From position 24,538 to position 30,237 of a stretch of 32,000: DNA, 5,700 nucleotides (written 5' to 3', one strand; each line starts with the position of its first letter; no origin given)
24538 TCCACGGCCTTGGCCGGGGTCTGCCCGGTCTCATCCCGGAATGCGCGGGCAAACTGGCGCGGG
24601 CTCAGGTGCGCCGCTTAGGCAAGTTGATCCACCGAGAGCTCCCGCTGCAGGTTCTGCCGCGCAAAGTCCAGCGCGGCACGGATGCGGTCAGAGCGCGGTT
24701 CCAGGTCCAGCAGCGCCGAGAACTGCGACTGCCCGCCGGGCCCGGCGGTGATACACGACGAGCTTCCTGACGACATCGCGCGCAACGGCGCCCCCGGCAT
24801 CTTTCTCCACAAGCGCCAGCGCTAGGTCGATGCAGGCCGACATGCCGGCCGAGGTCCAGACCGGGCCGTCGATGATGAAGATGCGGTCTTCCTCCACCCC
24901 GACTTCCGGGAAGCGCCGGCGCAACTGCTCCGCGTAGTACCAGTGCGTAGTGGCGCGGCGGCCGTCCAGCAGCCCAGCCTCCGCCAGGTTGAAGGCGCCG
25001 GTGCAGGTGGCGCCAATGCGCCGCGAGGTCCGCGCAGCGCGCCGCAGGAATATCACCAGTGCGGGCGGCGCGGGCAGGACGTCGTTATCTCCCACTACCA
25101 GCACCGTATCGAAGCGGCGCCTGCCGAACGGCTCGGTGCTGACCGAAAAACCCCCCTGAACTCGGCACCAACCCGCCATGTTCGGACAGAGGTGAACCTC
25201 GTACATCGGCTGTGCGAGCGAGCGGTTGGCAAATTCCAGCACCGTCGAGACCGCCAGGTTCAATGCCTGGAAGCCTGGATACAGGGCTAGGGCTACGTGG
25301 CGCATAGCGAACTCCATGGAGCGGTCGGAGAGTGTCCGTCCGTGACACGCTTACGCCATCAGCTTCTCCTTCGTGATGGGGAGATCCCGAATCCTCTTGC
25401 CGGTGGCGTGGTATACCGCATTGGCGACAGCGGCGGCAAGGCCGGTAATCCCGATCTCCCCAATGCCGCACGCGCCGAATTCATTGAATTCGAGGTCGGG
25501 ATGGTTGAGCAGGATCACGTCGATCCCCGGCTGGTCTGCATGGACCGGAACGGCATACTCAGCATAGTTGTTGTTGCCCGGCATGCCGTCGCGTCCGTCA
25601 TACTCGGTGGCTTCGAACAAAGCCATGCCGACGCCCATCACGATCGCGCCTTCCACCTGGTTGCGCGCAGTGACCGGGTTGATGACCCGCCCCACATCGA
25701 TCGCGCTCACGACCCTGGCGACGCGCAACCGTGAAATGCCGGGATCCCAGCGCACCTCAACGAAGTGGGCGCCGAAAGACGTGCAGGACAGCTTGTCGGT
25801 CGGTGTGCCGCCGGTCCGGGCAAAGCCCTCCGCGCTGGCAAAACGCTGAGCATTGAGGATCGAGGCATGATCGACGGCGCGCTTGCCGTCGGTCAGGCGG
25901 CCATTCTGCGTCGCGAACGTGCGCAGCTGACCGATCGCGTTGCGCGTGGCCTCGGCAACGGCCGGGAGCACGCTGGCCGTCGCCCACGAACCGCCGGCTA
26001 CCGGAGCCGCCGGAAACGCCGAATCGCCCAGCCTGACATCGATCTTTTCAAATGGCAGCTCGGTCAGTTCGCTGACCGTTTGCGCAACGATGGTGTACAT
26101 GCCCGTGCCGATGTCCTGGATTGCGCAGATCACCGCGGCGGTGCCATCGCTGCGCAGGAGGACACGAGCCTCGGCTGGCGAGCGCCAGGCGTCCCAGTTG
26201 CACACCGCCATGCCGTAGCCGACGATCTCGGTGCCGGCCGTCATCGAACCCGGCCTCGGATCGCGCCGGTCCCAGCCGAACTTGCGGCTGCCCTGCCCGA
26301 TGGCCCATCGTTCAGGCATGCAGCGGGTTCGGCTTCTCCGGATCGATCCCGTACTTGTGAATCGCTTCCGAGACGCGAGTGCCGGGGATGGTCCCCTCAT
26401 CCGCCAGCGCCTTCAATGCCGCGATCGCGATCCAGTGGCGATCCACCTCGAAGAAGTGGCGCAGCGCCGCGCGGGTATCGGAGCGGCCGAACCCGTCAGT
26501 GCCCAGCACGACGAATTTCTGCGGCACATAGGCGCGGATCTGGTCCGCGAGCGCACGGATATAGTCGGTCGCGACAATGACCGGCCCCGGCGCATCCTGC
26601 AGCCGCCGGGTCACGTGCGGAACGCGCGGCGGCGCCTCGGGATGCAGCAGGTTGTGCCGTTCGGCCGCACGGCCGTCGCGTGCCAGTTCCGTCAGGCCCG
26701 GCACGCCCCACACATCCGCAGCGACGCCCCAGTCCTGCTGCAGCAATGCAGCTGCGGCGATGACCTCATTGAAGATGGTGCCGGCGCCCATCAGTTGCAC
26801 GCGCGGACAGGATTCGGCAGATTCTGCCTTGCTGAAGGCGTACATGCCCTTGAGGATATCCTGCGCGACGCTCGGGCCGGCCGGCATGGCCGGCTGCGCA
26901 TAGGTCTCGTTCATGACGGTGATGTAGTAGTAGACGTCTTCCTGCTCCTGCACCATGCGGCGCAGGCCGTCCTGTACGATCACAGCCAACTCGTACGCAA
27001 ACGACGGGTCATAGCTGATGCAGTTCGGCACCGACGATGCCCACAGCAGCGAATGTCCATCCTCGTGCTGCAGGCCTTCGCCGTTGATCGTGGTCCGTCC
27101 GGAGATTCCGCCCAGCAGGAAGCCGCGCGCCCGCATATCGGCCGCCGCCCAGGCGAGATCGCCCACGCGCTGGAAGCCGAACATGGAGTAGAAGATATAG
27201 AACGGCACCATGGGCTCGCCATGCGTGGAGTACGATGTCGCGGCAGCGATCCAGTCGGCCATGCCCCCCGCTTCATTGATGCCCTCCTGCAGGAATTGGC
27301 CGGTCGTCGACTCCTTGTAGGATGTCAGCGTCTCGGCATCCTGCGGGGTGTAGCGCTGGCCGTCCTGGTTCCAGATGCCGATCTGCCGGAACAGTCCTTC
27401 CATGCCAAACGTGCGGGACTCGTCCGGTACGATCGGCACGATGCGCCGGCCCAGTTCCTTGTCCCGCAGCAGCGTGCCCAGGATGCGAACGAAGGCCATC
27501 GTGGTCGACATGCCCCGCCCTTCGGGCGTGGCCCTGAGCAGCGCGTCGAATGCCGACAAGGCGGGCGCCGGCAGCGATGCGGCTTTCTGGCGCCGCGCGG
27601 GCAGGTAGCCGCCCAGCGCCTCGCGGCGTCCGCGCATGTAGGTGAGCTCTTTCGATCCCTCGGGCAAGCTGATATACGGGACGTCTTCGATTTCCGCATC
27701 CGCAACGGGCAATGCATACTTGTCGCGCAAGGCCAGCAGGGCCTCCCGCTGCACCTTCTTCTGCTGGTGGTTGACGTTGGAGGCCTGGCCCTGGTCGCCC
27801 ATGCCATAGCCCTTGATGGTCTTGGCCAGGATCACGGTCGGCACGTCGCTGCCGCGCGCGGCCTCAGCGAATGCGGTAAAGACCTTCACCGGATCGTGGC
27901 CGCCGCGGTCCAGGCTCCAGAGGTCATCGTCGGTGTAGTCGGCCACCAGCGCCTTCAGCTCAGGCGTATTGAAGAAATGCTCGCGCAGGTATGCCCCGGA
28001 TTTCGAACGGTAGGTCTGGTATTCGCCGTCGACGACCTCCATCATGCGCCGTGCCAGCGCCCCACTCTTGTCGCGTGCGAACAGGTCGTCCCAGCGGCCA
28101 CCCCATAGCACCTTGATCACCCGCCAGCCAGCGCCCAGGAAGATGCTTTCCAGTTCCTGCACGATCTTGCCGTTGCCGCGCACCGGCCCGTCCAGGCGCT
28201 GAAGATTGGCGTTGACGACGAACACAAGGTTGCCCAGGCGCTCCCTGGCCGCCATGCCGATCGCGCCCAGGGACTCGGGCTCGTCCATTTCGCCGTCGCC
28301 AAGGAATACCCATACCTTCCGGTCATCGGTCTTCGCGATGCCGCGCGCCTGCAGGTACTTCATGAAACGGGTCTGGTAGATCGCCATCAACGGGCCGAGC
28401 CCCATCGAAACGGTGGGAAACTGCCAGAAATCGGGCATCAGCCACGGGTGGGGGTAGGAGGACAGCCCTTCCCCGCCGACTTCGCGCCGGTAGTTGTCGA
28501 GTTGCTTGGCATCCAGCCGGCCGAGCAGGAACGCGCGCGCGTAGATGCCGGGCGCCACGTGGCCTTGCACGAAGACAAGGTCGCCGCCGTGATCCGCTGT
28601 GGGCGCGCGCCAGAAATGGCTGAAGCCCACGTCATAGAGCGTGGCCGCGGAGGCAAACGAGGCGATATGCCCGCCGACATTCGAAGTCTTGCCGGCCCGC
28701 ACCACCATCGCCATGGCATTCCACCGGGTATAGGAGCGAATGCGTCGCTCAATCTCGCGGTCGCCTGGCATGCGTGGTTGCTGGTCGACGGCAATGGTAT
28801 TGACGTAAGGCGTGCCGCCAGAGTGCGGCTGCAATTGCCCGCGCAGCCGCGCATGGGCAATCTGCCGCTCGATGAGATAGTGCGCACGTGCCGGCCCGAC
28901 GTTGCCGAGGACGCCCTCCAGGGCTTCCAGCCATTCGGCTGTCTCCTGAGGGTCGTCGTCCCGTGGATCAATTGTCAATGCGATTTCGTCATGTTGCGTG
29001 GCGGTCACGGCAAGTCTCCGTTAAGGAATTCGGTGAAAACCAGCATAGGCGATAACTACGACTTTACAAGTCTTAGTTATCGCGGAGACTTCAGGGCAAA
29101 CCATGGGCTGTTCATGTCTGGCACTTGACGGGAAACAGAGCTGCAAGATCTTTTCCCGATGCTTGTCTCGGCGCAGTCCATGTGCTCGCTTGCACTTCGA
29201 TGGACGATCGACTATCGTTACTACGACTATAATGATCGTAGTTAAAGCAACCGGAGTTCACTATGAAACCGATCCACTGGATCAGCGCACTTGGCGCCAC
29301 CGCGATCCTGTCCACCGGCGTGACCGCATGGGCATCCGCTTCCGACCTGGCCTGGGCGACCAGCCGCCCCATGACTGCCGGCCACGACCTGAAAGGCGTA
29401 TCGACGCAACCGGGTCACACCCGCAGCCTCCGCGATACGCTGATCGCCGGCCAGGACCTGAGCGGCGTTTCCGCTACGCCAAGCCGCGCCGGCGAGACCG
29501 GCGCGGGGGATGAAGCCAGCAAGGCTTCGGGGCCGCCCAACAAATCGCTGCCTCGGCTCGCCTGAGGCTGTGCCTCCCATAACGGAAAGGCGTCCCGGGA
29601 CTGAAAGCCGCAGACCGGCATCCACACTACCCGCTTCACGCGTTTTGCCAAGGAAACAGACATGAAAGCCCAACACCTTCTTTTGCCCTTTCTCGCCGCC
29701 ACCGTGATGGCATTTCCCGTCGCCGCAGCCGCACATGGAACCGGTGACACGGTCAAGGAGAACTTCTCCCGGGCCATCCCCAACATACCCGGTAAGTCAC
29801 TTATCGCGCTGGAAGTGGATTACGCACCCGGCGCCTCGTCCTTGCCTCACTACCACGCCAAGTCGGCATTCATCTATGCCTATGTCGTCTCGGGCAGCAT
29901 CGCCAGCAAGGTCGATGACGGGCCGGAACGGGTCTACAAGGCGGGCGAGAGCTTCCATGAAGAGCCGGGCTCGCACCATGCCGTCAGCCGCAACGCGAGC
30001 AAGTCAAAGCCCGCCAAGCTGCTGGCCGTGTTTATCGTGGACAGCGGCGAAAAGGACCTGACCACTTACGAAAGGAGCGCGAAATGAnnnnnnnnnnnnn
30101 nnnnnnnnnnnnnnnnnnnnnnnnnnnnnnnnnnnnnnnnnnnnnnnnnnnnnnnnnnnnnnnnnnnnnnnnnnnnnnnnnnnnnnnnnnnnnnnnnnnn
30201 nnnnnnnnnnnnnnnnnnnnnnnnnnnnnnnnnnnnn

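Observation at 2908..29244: Eight intergenic copies of one AT-rich palindrome, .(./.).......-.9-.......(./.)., define a candidate regulon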

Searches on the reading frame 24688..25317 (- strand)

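Call 12: search_protein_families(library=pfam, proteins=[window:24688-25317:-], max_evalue=0.01)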
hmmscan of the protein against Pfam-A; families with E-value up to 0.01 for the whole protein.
window:24688-25317:- (209 aa): 1 family
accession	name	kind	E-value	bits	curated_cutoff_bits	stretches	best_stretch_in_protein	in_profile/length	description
PF01965.30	DJ-1_PfpI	-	2e-14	54.2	26.6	1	68-171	61-164/165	DJ-1/PfpI family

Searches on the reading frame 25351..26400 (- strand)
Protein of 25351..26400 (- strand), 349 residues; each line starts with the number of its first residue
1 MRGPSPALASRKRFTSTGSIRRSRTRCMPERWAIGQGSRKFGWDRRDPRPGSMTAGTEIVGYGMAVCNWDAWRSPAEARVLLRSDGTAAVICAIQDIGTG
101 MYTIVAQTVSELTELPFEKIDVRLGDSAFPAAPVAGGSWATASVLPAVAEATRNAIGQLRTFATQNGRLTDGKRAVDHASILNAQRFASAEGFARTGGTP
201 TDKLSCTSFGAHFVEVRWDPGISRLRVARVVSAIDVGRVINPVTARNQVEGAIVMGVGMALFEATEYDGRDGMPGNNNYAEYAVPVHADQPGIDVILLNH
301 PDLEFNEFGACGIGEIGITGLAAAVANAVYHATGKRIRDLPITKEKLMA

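Call 12: search_protein_families(library=pfam, proteins=[window:25351-26400:-], max_evalue=0.01)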
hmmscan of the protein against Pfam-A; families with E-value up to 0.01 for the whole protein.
window:25351-26400:- (349 aa): 1 family
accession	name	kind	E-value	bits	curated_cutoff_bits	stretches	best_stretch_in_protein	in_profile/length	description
PF20256.3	MoCoBD_2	-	4.2e-47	161.4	27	1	38-291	3-283/283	Molybdopterin cofactor-binding domain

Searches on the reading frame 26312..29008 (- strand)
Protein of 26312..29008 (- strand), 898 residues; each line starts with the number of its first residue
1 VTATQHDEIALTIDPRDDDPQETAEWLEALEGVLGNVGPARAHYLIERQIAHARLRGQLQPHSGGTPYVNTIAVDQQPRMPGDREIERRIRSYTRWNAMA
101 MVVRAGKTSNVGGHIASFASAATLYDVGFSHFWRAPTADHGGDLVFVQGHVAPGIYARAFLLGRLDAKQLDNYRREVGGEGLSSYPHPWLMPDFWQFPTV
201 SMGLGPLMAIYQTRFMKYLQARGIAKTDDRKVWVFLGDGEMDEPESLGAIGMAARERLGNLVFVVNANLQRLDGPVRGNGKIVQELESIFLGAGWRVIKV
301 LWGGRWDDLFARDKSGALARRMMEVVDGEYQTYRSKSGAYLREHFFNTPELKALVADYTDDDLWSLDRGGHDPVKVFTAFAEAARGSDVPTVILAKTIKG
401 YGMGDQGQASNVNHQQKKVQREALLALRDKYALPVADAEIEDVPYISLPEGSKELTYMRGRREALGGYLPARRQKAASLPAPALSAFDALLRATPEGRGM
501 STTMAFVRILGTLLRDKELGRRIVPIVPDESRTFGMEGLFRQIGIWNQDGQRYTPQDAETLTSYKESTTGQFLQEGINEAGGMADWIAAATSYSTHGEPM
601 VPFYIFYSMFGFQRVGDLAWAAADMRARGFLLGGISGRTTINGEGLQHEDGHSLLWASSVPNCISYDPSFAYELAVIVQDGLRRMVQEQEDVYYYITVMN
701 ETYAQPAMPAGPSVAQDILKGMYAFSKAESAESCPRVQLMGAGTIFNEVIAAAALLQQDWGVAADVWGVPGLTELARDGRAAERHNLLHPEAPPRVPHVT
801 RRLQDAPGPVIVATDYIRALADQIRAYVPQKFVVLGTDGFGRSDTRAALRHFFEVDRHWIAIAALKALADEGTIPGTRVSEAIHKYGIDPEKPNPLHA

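Call 12: search_protein_families(library=pfam, proteins=[window:26312-29008:-], max_evalue=0.01)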
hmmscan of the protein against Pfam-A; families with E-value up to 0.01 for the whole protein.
window:26312-29008:- (898 aa): 3 families
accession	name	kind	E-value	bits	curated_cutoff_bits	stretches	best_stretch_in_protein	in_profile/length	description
PF17831.6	PDH_E1_M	-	1.8e-98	328.9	23.2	1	495-706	18-229/229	Pyruvate dehydrogenase E1 component middle domain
PF22613.1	Transketolase_C_1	-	4.2e-19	69.3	27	1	721-856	1-113/113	Transketolase-like TK C-terminal domain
PF00456.26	Transketolase_N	-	3.7e-12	46.3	22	1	113-300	27-213/334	Transketolase, thiamine diphosphate binding domain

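Call 15: search_protein_families(library=ncbifam, proteins=[window:26312-29008:-], max_evalue=0.001)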
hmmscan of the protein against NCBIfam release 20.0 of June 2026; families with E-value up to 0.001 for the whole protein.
window:26312-29008:- (898 aa): 6 families
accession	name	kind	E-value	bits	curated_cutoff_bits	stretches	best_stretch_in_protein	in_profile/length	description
TIGR00759.1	aceE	equivalog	0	1462.3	859.9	1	16-897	4-884/885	pyruvate dehydrogenase (acetyl-transferring), homodimeric type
TIGR03186.1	AKGDH_not_PDH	exception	0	1284.5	1408.3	1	16-887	4-877/889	alpha-ketoglutarate dehydrogenase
NF004559.0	PRK05899.2-5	equivalog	1e-23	83.5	488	2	102-300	29-218/627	transketolase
NF004556.0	PRK05899.2-2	equivalog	1.1e-10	40.4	575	1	97-308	27-223/639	transketolase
TIGR00232.1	tktlase_bact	equivalog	2.9e-09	35.9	682.25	1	144-300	56-211/654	transketolase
NF004558.0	PRK05899.2-4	equivalog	3.1e-05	22.6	788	1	143-278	58-192/651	transketolase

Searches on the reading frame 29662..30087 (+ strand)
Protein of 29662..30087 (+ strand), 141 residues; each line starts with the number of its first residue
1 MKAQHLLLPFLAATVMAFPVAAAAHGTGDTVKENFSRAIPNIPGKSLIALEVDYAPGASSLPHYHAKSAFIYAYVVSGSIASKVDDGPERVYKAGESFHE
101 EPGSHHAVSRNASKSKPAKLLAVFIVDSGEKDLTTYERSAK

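Call 12: search_protein_families(library=pfam, proteins=[window:29662-30087:+], max_evalue=0.01)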
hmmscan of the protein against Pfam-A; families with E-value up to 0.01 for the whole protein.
window:29662-30087:+ (141 aa): 2 families
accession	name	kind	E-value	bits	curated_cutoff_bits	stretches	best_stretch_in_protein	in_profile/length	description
PF07883.17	Cupin_2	-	3.4e-15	55.9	27.2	1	51-124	2-70/70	Cupin domain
PF00190.28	Cupin_1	-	0.00017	21.6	22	1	31-92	17-83/151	Cupin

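Call 15: search_protein_families(library=ncbifam, proteins=[window:29662-30087:+], max_evalue=0.001)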
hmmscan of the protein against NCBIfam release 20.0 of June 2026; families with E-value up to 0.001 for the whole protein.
window:29662-30087:+ (141 aa): 0 families

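Call 56: search_protein_families(library=pfam, proteins=[window:29662-30087:+], max_evalue=0.01)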
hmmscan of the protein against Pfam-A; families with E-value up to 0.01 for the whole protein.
window:29662-30087:+ (141 aa): 2 families
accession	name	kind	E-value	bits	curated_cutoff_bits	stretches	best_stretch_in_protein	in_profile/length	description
PF07883.17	Cupin_2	-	3.4e-15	55.9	27.2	1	51-124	2-70/70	Cupin domain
PF00190.28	Cupin_1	-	0.00017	21.6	22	1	31-92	17-83/151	Cupin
